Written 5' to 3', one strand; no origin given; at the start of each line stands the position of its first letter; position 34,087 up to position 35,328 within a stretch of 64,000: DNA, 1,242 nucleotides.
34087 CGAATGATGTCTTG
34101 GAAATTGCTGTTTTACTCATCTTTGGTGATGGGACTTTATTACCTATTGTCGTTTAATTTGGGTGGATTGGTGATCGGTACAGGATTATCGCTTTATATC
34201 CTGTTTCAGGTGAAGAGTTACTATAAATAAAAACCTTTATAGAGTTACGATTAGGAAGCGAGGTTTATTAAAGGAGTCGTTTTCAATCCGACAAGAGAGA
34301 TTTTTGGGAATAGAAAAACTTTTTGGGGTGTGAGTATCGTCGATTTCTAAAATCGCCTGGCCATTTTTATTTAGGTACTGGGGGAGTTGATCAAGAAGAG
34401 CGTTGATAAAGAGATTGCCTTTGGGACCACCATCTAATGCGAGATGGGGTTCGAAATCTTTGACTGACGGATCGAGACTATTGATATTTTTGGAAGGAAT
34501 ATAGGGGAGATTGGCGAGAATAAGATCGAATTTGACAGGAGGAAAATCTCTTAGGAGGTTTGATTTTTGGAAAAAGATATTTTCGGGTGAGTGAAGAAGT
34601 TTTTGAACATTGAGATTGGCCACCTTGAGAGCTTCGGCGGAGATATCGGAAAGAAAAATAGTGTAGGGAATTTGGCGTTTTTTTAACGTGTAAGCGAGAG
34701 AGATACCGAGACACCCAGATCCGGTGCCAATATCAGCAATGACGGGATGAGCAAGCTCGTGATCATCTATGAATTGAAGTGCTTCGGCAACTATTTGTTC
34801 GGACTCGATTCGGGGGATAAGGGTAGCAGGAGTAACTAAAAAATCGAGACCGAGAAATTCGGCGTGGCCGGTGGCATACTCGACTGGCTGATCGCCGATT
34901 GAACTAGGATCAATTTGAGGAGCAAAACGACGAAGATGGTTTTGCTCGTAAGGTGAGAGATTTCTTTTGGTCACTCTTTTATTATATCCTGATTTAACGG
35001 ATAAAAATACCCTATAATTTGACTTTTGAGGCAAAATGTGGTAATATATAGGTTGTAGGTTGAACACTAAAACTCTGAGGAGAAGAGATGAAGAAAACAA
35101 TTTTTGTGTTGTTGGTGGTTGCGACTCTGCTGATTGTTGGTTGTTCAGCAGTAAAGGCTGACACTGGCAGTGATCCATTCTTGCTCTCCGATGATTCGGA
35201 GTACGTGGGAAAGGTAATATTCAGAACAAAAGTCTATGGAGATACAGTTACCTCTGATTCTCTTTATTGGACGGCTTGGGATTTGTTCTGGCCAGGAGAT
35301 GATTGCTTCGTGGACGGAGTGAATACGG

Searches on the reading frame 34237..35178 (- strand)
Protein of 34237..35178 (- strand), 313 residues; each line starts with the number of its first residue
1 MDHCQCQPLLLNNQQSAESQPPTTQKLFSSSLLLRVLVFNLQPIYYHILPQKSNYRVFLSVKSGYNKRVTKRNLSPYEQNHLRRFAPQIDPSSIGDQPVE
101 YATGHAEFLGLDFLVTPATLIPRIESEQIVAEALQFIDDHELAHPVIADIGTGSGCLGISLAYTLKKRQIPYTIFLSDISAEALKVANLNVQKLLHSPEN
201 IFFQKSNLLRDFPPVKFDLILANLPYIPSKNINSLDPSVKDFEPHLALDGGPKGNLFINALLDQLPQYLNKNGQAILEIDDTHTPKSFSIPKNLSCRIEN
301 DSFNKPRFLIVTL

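Call 40: search_protein_families(library=pfam, proteins=[window:34237-35178:-], max_evalue=0.00001)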
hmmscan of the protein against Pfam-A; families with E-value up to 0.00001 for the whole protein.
window:34237-35178:- (313 aa): 2 families
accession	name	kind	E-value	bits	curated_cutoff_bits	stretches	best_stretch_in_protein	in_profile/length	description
PF05175.20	MTS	-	6.4e-09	36.1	23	1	144-228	32-110/170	Methyltransferase small domain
PF13847.12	Methyltransf_31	-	8.9e-07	29.1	27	1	147-224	7-82/145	Methyltransferase domain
